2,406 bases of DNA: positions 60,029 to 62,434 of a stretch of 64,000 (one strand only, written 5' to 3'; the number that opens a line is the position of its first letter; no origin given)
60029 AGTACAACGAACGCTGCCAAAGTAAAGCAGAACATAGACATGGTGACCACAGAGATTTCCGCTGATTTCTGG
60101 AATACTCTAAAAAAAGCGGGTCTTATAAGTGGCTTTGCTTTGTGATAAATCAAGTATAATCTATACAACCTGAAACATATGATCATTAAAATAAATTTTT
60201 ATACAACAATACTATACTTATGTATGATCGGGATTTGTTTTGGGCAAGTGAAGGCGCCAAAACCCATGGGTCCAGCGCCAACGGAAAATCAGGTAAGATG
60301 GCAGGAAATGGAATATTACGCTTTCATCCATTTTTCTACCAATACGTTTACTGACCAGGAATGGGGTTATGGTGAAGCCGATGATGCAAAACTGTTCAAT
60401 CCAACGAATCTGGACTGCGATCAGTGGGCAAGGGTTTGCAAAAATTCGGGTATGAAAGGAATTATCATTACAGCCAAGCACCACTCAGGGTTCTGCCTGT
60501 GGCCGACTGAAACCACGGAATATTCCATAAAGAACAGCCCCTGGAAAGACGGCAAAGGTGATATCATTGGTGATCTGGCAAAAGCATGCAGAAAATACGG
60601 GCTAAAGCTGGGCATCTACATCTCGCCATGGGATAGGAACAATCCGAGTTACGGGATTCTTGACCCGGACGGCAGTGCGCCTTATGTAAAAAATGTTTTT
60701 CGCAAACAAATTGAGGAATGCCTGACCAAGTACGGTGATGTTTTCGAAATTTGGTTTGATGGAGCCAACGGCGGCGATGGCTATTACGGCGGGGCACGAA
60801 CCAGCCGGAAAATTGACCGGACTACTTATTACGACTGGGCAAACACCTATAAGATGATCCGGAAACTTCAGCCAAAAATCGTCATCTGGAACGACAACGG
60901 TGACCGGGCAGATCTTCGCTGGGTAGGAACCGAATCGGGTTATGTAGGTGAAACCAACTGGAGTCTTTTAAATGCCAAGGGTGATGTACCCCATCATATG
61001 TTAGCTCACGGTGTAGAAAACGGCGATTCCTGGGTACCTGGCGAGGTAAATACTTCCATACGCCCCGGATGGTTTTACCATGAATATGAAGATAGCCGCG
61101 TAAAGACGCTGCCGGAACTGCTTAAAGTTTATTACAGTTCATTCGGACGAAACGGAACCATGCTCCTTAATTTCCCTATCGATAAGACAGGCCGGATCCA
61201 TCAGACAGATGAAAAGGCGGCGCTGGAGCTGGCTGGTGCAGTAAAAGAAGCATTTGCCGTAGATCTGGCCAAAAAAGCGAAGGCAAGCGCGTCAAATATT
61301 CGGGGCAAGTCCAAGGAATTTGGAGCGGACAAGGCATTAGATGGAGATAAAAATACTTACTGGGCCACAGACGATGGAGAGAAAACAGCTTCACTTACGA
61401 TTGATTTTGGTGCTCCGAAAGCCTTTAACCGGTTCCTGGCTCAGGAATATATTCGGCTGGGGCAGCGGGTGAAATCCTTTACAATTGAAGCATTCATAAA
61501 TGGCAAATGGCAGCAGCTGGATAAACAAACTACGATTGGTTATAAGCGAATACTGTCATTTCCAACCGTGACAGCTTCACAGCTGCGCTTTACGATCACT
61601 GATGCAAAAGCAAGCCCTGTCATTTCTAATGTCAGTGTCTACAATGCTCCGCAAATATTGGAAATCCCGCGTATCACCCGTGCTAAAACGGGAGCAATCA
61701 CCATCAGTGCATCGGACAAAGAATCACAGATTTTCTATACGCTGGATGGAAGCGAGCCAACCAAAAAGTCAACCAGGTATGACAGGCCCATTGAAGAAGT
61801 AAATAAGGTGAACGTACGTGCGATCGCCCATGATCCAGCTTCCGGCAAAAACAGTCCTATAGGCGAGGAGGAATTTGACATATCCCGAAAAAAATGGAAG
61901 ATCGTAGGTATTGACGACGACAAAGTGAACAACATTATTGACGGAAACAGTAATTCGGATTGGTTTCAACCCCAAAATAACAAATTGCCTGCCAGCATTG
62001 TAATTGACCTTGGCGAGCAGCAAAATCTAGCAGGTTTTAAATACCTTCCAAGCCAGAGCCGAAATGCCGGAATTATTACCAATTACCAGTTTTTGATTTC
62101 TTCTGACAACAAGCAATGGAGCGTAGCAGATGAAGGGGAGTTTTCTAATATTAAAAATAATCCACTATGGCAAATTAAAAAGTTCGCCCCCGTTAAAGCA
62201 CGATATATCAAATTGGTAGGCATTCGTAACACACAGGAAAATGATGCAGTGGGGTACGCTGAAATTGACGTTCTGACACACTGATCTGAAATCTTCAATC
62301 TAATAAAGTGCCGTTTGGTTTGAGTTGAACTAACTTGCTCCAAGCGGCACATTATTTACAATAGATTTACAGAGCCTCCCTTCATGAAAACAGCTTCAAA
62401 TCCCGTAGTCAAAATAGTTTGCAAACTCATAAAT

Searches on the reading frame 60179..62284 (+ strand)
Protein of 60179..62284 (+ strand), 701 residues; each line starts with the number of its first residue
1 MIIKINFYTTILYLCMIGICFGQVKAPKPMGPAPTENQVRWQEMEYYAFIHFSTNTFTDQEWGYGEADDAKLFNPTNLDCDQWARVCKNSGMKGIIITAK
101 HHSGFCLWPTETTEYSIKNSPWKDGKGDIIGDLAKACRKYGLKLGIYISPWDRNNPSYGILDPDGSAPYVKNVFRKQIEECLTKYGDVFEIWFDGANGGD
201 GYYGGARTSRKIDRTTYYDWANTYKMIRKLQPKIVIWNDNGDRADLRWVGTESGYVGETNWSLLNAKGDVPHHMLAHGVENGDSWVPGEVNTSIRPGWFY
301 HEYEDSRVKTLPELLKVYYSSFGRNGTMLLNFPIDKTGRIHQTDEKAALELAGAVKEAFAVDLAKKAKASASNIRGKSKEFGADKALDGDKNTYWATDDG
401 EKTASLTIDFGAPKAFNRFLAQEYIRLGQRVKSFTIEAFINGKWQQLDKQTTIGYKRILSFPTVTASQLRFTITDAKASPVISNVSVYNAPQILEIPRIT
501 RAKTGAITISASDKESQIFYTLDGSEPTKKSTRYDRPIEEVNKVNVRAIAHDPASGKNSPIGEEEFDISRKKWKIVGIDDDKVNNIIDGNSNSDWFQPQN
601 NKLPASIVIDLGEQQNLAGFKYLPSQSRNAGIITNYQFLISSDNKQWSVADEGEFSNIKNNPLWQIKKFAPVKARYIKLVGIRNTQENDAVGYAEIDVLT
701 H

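Call 59: search_protein_families(library=pfam, proteins=[window:60179-62284:+], max_evalue=0.01)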
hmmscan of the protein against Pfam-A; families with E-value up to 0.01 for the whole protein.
window:60179-62284:+ (701 aa): 7 families
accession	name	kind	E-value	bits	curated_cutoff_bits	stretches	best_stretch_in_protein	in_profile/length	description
PF01120.23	Alpha_L_fucos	-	1.1e-39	137.4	25.2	1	44-350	62-335/345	Alpha-L-fucosidase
PF00754.31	F5_F8_type_C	-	1.8e-35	122.3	28.2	2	583-696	14-127/127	F5/8 type C domain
PF22633.2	F5_F8_type_C_2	-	1.2e-23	83.9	27.8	2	385-471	1-91/91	NedA-like, galactose-binding domain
PF13287.12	Fn3_assoc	-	7.3e-13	48.9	23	1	507-566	1-59/59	Fn3 associated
PF13290.12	CHB_HEX_C_1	-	1.1e-12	48.2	22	1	504-561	9-65/67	Chitobiase/beta-hexosaminidase C-terminal domain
PF24135.1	DUF7402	-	7.2e-06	26.6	27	1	362-479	1-121/133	Domain of unknown function (DUF7402)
PF14871.12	GHL6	-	0.0037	17.9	35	0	81-149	3-65/132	Hypothetical glycosyl hydrolase 6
